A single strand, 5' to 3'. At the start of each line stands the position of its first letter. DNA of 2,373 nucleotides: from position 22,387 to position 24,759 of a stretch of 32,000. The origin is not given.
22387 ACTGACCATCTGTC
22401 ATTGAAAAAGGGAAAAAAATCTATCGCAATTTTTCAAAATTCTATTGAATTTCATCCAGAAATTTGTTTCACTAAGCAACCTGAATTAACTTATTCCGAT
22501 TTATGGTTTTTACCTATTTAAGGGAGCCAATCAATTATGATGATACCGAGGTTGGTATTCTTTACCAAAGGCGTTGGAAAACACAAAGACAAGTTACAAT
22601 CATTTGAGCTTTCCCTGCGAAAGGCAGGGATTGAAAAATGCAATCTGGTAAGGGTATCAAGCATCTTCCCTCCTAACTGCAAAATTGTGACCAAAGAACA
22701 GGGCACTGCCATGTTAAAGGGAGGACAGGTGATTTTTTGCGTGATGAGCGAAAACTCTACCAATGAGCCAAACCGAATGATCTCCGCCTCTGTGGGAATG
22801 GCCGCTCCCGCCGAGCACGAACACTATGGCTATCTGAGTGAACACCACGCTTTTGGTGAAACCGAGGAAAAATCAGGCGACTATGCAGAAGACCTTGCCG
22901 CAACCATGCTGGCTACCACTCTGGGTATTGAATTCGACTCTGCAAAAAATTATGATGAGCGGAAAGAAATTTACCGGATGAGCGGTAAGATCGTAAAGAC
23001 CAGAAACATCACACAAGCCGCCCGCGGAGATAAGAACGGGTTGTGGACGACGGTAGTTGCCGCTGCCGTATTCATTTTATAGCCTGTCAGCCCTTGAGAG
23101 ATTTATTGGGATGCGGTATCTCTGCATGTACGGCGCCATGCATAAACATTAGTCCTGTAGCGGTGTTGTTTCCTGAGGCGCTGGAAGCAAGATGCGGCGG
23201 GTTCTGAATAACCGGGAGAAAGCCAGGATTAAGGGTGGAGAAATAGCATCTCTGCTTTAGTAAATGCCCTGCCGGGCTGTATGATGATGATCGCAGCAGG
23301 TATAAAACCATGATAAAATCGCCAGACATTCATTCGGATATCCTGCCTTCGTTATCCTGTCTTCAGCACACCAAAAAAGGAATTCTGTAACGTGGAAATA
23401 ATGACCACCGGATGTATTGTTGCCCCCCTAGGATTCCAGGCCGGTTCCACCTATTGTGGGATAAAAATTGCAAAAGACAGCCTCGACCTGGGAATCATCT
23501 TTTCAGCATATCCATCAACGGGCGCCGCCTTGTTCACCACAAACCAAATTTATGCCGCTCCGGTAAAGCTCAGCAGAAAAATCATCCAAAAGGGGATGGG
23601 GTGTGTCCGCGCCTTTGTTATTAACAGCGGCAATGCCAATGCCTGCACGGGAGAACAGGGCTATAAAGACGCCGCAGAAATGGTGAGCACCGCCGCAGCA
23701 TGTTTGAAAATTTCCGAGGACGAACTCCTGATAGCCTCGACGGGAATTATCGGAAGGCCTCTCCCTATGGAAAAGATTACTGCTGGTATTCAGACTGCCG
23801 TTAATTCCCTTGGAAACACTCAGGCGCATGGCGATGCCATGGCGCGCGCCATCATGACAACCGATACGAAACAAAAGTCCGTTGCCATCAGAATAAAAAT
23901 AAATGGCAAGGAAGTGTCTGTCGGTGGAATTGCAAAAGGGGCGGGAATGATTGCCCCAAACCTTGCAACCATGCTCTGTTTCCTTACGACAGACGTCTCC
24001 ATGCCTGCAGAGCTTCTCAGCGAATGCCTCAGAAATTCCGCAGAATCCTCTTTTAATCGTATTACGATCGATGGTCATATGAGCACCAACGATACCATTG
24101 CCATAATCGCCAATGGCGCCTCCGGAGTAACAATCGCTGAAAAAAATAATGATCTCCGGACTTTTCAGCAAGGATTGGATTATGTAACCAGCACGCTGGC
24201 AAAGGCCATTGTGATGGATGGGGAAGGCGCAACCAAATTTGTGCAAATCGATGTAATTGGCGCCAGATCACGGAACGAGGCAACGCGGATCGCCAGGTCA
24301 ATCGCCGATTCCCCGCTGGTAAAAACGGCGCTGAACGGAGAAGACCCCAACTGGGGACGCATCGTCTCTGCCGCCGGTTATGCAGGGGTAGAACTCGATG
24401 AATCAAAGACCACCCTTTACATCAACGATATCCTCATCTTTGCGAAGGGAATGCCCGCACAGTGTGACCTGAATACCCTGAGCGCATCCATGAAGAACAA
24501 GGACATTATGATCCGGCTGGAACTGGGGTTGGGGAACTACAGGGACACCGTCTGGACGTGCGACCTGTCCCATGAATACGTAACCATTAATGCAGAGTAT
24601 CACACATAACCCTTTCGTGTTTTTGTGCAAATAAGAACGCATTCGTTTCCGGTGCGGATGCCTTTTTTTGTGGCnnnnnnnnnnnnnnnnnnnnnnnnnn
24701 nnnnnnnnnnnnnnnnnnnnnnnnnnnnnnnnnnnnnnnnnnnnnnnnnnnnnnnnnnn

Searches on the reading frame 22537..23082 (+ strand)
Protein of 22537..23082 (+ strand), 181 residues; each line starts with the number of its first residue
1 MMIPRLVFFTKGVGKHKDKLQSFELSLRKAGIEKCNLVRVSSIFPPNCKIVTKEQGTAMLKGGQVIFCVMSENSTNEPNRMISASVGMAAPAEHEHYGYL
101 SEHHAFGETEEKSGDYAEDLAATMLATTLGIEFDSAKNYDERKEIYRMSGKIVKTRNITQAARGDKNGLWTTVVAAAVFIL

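Call 9: search_protein_families(library=pfam, proteins=[window:22537-23082:+])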
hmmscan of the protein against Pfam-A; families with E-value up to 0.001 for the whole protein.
window:22537-23082:+ (181 aa): 1 family
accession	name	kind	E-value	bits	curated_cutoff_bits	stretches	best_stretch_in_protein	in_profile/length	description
PF01862.21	PvlArgDC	-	4.5e-63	212.4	22.7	1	3-180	1-161/161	Pyruvoyl-dependent arginine decarboxylase (PvlArgDC)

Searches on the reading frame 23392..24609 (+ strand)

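Call 9: search_protein_families(library=pfam, proteins=[window:23392-24609:+])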
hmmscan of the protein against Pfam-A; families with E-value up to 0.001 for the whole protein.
window:23392-24609:+ (405 aa): 1 family
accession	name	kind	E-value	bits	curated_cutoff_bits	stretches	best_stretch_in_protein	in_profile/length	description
PF01960.23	ArgJ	-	4.1e-147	490.3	32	1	17-405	2-377/377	ArgJ family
